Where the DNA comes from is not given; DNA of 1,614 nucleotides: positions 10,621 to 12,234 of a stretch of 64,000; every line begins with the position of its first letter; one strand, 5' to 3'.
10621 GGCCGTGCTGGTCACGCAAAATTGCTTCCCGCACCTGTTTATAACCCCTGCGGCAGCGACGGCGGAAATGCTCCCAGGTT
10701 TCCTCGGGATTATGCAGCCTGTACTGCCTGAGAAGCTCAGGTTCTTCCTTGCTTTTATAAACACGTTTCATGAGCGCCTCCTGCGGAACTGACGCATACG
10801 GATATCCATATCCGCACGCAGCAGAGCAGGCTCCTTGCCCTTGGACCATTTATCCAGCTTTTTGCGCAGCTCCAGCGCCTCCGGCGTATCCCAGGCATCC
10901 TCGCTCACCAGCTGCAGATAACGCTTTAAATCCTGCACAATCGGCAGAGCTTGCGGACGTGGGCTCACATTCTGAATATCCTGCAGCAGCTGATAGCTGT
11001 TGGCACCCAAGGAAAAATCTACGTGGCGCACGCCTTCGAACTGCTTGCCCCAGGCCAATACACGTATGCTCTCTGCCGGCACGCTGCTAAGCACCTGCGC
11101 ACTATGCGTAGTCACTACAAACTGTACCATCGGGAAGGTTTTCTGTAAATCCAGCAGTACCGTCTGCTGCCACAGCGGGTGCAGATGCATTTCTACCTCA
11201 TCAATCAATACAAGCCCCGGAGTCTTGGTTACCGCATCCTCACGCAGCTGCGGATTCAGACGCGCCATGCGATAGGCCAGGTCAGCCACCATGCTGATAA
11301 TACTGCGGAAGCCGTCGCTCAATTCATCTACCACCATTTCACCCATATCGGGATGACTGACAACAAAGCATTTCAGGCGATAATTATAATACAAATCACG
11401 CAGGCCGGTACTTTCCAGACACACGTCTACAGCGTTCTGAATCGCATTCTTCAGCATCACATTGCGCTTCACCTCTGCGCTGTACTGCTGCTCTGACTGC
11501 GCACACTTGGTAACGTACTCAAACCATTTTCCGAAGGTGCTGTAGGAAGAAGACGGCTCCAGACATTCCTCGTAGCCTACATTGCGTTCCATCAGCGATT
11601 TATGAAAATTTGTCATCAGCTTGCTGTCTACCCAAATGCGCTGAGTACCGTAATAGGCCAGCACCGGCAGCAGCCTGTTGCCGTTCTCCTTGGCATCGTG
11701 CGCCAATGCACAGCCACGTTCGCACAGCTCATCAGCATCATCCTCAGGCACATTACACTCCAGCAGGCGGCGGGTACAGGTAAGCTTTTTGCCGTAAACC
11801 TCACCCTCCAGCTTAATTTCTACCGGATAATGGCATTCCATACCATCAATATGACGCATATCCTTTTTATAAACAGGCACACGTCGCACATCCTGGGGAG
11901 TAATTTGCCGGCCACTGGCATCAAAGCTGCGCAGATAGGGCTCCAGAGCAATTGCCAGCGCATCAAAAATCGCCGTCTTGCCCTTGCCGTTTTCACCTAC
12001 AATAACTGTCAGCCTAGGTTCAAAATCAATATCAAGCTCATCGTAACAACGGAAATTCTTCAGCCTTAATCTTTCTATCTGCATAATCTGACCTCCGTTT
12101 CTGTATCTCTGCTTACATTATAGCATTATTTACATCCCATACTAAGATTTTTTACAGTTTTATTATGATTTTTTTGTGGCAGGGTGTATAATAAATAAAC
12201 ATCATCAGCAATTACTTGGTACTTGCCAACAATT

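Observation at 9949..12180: Translationally coupled AAA_21 ATPase + HNH nuclease operon: a Septu-like (PtuA/PtuB) anti-phage candidate inserted between core sugar-nucleotide genes and a permease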

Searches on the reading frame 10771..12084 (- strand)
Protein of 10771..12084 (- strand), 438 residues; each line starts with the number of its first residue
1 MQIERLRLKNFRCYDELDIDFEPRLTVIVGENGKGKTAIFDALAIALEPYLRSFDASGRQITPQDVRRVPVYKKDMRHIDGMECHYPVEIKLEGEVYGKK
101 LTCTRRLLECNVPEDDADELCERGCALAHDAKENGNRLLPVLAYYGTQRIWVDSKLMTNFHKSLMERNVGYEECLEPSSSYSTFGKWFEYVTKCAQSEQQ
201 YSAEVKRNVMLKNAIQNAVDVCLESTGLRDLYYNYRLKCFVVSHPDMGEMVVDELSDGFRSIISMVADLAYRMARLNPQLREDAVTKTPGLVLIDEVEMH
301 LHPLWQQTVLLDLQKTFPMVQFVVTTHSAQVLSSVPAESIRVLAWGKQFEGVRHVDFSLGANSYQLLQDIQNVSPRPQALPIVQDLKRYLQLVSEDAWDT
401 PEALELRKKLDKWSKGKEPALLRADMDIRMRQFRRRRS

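Call 3: search_protein_families(library=padloc, proteins=[window:10771-12084:-], max_evalue=0.01)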
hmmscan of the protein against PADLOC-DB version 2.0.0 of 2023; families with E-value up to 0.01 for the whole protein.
window:10771-12084:- (438 aa): 174 families (the best 25 are shown)
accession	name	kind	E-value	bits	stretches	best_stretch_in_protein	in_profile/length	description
PDLC00278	PtuA1|PtuA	-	5.8e-141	468.7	1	1-436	1-433/436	AAA ATPase domain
PDLC00310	PtuA1|PtuA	-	1.6e-129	430.8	1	1-437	1-440/443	AAA ATPase domain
PDLC00298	PtuA1|PtuA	-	9.8e-96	319.4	1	1-432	1-418/423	AAA ATPase domain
PDLC00311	PtuA1|PtuA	-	2e-90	302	1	1-433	1-452/455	AAA ATPase domain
PDLC00271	PtuA1|PtuA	-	3e-84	282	1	1-436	1-419/421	AAA ATPase domain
PDLC02913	ATPase_I-A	-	2.3e-82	275.8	2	228-435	305-507/508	-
PDLC00275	PtuA1|PtuA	-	8e-82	273.4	1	125-433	44-345/348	AAA ATPase domain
PDLC00299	PtuA1|PtuA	-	1.2e-80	270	2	240-436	331-527/535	AAA ATPase domain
PDLC00277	PtuA1|PtuA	-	5.1e-80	267.7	1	1-379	1-371/423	AAA ATPase domain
PDLC00267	PtuA1|PtuA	-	1.4e-70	236.6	1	1-413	1-411/438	AAA ATPase domain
PDLC00284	PtuA1|PtuA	-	2.7e-58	196.1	2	193-432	300-538/545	AAA ATPase domain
PDLC00272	PtuA1|PtuA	-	9e-44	148.1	2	131-426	149-438/444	AAA ATPase domain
PDLC00286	PtuA1|PtuA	-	2e-37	126.9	1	136-435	6-286/289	AAA ATPase domain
PDLC00304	PtuA1|PtuA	-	3.9e-37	126.4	1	3-347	12-347/444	AAA ATPase domain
PDLC00295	PtuA1|PtuA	-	6.2e-36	122.4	2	140-395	153-399/451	AAA ATPase domain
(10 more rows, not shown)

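Call 4: search_protein_families(library=pfam, proteins=[window:10771-12084:-], max_evalue=0.01)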
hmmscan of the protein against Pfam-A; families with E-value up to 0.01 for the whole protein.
window:10771-12084:- (438 aa): 8 families
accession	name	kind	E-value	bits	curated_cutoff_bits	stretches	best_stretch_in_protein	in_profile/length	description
PF13175.12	AAA_15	-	5.3e-22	79.4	32.1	2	1-87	1-68/374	AAA ATPase domain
PF13476.12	AAA_23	-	1.4e-16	62.2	27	1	5-56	1-52/201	AAA domain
PF13304.12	AAA_21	-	1.6e-16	61.7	27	2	248-332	231-303/304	AAA domain, putative AbiEii toxin, Type IV TA system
PF02463.25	SMC_N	-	1.4e-14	54.5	40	1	3-47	2-48/220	RecF/RecN/SMC N terminal domain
PF11398.14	DUF2813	-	9.4e-11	42.1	21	2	1-52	1-51/372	Protein of unknown function (DUF2813)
PF13555.12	AAA_29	-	1.6e-06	28.2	27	1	4-51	2-50/61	P-loop containing region of AAA domain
PF13514.12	AAA_27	-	0.00077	19.5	22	1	1-44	1-47/206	AAA domain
PF00005.33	ABC_tran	-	0.0037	18.3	25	0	24-64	12-52/137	ABC transporter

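Call 5: search_protein_families(library=ncbifam, proteins=[window:10771-12084:-], max_evalue=0.01)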
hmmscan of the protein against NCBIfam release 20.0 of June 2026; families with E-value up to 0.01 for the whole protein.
window:10771-12084:- (438 aa): 21 families
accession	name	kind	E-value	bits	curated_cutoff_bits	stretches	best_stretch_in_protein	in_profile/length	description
NF041760.1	PtuA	equivalog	8.5e-81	272.4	500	2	246-434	336-524/524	retron Ec78 anti-phage system effector ATPase PtuA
TIGR00611.2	recf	equivalog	1.1e-12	47.8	172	1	3-57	1-53/339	DNA replication/repair protein RecF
NF002244.0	PRK01156.1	equivalog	6.6e-11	41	847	1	1-47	1-47/895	DNA double-strand break repair ATPase Rad50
TIGR00618.1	sbcc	subfamily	2.8e-10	38.8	478.5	1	1-133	1-128/1043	exonuclease subunit SbcC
NF047739.1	antiphage_MADS3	equivalog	5.5e-10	39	420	1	3-45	2-43/427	methylation-associated defense system AAA family ATPase MAD3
NF002572.0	PRK02224.1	equivalog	1.9e-09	36.4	1087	1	1-47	1-47/888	DNA double-strand break repair ATPase Rad50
NF003034.1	PRK03918.1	equivalog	5.9e-09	34.5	700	1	1-51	1-49/878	DNA double-strand break repair ATPase Rad50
NF041034.1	Rad50_Sulf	equivalog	7.5e-09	34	1000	1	1-47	1-47/872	DNA double-strand break repair ATPase Rad50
NF041035.1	Rad50_Halo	equivalog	1e-08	34.1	1000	1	1-47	1-47/883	DNA double-strand break repair ATPase Rad50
NF038234.1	retron_eff_Eco8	equivalog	2.5e-08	33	250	1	1-43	1-43/679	retron Eco8 family effector endonuclease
NF010680.0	PRK14079.1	equivalog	1.3e-06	27.7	386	1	1-48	1-48/349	recombination protein F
TIGR00634.1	recN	equivalog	1.4e-06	27.5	407.85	1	3-45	2-44/563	DNA repair protein RecN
TIGR02169.1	SMC_prok_A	equivalog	1.8e-06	26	729.4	1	3-47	2-47/1165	chromosome segregation protein SMC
NF045780.1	TrlF_fam_ATP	equivalog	1.1e-05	24.4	350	1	4-57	291-343/944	TrlF family AAA-like ATPase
NF008121.0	PRK10869.1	equivalog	1.5e-05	23.8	418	1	5-47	4-46/553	DNA repair protein RecN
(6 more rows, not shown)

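Call 6: search_solved_structures(query=window:10771-12084:-, max_evalue=0.001, show_alignments=2)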
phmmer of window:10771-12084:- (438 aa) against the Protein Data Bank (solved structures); distinct sequences matched with E-value up to 0.001: 30.
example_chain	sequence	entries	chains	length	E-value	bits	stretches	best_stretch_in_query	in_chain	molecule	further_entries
8ee4_A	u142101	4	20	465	2.4e-70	240.8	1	1-431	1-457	PtuA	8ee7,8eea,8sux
9vh1_D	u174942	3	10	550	8.6e-39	136.9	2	245-433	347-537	Retron Ec78 probable ATPase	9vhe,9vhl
9vkz_A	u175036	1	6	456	2.4e-36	128.8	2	228-341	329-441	Retron Ec78 probable ATPase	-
9kjx_B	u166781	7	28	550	2.5e-36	128.7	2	227-381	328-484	AAA family ATPase | Retron I-A effector PtuA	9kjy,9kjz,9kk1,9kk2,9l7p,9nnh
9nnk_C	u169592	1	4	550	2.6e-36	128.7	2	227-381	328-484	Retreon I-A effector PtuA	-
9u9y_A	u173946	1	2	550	5.1e-36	127.7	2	227-381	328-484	AAA family ATPase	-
9nnb_C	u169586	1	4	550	6.7e-36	127.3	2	227-381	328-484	Retron I-A effector PtuA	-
9n69_A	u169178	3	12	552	1.2e-35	126.5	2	248-435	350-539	AAA family ATPase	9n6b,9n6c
22bu_B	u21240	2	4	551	6.3e-35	124.1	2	245-396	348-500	AAA family ATPase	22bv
22et_E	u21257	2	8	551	7.8e-34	120.5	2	245-396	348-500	PtuA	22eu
9e8z_C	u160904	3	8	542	3e-30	108.7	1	250-430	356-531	Retron Ec83 probable ATPase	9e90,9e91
9o4a_A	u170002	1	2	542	2.7e-28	102.3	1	250-430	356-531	Retron Ec83 probable ATPase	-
6p74_A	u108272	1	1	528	4.7e-08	35.6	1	3-55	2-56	Putative ATP-dependent endonuclease of the OLD family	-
1us8_A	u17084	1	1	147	5.3e-07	32.1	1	1-65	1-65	DNA DOUBLE-STRAND BREAK REPAIR RAD50 ATPASE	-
1f2t_A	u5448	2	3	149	5.5e-07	32.1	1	1-65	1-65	RAD50 ABC-ATPASE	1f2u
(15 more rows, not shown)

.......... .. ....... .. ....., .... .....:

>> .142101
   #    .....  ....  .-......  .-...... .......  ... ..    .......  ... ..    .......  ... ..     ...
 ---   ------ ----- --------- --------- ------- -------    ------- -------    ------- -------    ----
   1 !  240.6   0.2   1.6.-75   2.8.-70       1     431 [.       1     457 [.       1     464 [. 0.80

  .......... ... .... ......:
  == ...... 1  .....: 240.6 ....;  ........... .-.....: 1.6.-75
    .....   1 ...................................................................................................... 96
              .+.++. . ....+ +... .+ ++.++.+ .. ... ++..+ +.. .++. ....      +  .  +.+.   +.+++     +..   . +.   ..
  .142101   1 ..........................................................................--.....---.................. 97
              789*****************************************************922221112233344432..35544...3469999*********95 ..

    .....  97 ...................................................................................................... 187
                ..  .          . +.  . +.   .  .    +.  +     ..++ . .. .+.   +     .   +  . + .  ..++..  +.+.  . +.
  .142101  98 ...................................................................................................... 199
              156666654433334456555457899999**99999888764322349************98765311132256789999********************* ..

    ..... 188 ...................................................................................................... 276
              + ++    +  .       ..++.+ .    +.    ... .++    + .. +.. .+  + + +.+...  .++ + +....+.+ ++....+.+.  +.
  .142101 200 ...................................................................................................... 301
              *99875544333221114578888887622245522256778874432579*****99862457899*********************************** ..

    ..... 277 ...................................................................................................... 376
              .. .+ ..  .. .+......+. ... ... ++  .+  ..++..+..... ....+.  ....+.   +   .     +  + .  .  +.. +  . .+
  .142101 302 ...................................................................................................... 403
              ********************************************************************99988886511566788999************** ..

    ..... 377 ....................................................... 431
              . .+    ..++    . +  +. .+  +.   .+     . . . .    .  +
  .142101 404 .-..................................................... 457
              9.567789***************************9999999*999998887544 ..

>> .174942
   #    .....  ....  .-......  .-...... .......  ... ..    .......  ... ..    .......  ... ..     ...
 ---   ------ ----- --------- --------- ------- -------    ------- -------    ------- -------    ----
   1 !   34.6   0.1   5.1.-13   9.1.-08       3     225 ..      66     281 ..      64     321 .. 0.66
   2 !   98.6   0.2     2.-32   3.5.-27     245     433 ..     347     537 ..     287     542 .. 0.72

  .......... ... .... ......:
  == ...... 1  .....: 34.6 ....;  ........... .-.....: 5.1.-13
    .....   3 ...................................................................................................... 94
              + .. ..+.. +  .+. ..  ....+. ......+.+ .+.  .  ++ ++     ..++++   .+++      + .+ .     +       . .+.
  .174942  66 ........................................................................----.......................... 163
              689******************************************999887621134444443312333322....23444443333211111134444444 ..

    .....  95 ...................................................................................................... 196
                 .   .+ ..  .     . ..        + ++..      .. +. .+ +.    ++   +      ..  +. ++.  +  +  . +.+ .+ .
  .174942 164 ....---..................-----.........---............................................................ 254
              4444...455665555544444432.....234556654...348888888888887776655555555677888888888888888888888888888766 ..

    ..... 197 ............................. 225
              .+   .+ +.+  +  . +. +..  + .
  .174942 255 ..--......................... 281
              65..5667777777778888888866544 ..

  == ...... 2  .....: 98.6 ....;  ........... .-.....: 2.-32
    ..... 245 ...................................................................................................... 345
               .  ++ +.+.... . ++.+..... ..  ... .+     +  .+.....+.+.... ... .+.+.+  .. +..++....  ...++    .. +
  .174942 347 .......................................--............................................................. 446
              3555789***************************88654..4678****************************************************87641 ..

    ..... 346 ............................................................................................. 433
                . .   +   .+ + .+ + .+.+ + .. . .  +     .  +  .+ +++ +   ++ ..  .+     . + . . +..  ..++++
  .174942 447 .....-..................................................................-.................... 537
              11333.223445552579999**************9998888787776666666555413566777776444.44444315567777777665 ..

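Call 15: find_encoding_contigs(protein=window:10771-12084:-, flank=10000, max_places=8)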
Protein window:10771-12084:- (438 aa): 23 contigs read that carry it; 8 places shown.
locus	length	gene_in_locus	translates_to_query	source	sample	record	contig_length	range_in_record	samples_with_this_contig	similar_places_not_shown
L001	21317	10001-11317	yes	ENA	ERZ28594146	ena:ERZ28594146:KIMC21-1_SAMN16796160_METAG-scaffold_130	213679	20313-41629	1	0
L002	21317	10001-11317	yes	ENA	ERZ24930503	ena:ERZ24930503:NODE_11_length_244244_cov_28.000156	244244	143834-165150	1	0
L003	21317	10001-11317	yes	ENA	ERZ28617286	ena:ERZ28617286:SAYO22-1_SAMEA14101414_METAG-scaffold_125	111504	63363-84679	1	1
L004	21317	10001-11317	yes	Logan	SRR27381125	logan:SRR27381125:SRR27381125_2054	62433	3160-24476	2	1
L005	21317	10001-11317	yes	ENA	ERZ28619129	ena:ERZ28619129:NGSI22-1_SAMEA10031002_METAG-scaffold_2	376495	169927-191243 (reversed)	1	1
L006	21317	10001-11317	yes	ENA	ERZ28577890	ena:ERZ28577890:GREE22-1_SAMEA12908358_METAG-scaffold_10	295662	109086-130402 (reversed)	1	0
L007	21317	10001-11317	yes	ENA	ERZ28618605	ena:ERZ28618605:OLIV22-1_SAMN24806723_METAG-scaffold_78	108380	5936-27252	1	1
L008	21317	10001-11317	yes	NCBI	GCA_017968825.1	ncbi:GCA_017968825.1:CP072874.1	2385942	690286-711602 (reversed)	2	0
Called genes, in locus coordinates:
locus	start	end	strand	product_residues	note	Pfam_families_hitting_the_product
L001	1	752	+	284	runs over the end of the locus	PF17284:Spermine_synt_N, PF01564:Spermine_synth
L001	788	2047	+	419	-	PF03435:Sacchrp_dh_NADP, PF16653:Sacchrp_dh_C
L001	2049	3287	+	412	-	PF00278:Orn_DAP_Arg_deC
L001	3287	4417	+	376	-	PF04371:PAD_porph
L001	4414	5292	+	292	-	PF00795:CN_hydrolase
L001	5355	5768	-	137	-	PF15919:HicB_lk_antitox, PF15970:HicB-like_2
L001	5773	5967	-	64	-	PF07927:HicA_toxin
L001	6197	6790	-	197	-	-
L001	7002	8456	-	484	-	PF00474:SSF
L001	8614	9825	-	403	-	PF04165:DUF401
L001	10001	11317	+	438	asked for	PF02463:SMC_N, PF11398:DUF2813 (faint), PF13175:AAA_15, PF13476:AAA_23, PF13555:AAA_29 (weak), PF13175:AAA_15 (weak), PF13304:AAA_21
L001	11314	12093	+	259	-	-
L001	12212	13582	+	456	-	PF02878:PGM_PMM_I, PF02879:PGM_PMM_II, PF02880:PGM_PMM_III, PF00408:PGM_PMM_IV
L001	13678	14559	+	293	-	PF00483:NTP_transferase, PF12804:NTP_transf_3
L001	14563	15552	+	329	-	PF01073:3Beta_HSD, PF01370:Epimerase, PF02719:Polysacc_synt_2, PF04321:RmlD_sub_bind, PF05368:NmrA (weak), PF07993:NAD_binding_4 (faint), PF13460:NAD_binding_10, PF16363:GDP_Man_Dehyd, +1 more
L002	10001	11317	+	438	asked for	PF02463:SMC_N, PF11398:DUF2813 (faint), PF13175:AAA_15, PF13476:AAA_23, PF13555:AAA_29 (weak), PF13175:AAA_15 (weak), PF13304:AAA_21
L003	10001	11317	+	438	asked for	PF02463:SMC_N, PF11398:DUF2813 (faint), PF13175:AAA_15, PF13476:AAA_23, PF13555:AAA_29 (weak), PF13175:AAA_15 (weak), PF13304:AAA_21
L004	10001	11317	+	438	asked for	PF02463:SMC_N, PF11398:DUF2813 (faint), PF13175:AAA_15, PF13476:AAA_23, PF13555:AAA_29 (weak), PF13175:AAA_15 (weak), PF13304:AAA_21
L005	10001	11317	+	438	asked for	PF02463:SMC_N, PF11398:DUF2813 (faint), PF13175:AAA_15, PF13476:AAA_23, PF13555:AAA_29 (weak), PF13175:AAA_15 (weak), PF13304:AAA_21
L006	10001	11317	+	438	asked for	PF02463:SMC_N, PF11398:DUF2813 (faint), PF13175:AAA_15, PF13476:AAA_23, PF13555:AAA_29 (weak), PF13175:AAA_15 (weak), PF13304:AAA_21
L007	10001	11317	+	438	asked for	PF02463:SMC_N, PF11398:DUF2813 (faint), PF13175:AAA_15, PF13476:AAA_23, PF13555:AAA_29 (weak), PF13175:AAA_15 (weak), PF13304:AAA_21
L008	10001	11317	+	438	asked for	PF02463:SMC_N, PF11398:DUF2813 (faint), PF13175:AAA_15, PF13476:AAA_23, PF13555:AAA_29 (weak), PF13175:AAA_15 (weak), PF13304:AAA_21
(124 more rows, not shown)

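Call 19: find_homologous_proteins(query=window:10771-12084:-, max_evalue=1e-10)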
Query window:10771-12084:- (438 aa): 818 proteins with E <= 1e-10 among 7112 candidates; the best 120 are listed.
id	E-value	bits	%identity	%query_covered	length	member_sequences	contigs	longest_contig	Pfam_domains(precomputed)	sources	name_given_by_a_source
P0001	3.3e-295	997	99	100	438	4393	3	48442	PF11398.15,PF13175.13,PF13476.13,PF13555.13,PF02463.26,PF13304.13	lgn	-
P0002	6.5e-242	821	82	98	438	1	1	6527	PF11398.15,PF13175.13,PF13476.13,PF13555.13,PF02463.26,PF13304.13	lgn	-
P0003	1.4e-239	813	81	98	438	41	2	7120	PF11398.15,PF13175.13,PF13476.13,PF13555.13,PF02463.26,PF13304.13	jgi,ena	jgi:predicted ATP-binding protein involved in virulence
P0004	1.0e-223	761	78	100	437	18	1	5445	PF11398.15,PF13175.13,PF13476.13,PF13555.13,PF02463.26,PF13304.13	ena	-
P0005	1.1e-223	761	78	100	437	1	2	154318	PF11398.15,PF13175.13,PF13476.13,PF13555.13,PF02463.26,PF13304.13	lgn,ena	-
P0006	2.4e-222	757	75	98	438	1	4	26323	PF11398.15,PF13175.13,PF13476.13,PF13555.13,PF02463.26,PF13304.13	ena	-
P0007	3.5e-222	756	77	100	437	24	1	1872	PF11398.15,PF13175.13,PF13476.13,PF13555.13,PF02463.26,PF13304.13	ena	-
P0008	5.7e-221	752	75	100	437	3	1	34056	PF11398.15,PF13175.13,PF13476.13,PF13555.13,PF02463.26,PF13304.13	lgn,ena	-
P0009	9.3e-220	748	76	100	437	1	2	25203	PF11398.15,PF13175.13,PF13476.13,PF13555.13,PF02463.26,PF13304.13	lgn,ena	-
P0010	3.6e-218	743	73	98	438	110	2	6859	PF11398.15,PF13175.13,PF13476.13,PF13555.13,PF02463.26,PF13304.13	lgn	-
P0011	5.2e-218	742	73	98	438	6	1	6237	PF11398.15,PF13175.13,PF13476.13,PF13555.13,PF02463.26,PF13304.13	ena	-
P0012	1.1e-217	741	73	98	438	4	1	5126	PF11398.15,PF13175.13,PF13476.13,PF13555.13,PF02463.26,PF13304.13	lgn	-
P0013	1.3e-217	741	73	98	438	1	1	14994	PF11398.15,PF13175.13,PF13476.13,PF13555.13,PF02463.26,PF13304.13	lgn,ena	-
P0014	1.6e-217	741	73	98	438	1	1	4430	PF11398.15,PF13175.13,PF13476.13,PF13555.13,PF02463.26,PF13304.13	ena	-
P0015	4.8e-217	739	73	98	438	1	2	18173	PF11398.15,PF13175.13,PF13476.13,PF13555.13,PF02463.26,PF13304.13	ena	-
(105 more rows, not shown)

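Call 38: search_protein_representatives(protein=window:10771-12084:-)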
Query: 438 residues. Proteins with E-value up to 0.001 (for the whole library): 17507; up to 1e-10: 8046; up to 1e-30: 1679. The best 150 are listed.
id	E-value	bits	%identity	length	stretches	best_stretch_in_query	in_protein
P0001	1.1e-295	996.5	99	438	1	1-438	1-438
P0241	2.9e-126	438.3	50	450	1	1-437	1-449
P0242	1.6e-99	350.2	45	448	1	3-435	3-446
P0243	3.5e-95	335.9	43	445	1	7-436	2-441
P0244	1.0e-94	334.3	40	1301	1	3-437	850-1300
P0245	4.5e-93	328.9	40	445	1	1-437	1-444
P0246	1.9e-92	326.9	42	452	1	3-436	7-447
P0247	7.5e-90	318.3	42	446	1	1-433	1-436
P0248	2.6e-86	306.7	41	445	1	2-435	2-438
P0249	6.5e-86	305.3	39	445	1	2-431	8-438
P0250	7.0e-86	305.2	40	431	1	1-433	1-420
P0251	2.1e-84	300.3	41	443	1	1-432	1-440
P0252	1.1e-83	298.0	41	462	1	3-432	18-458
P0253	8.3e-82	291.8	41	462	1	1-434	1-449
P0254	8.5e-82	291.8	40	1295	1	3-434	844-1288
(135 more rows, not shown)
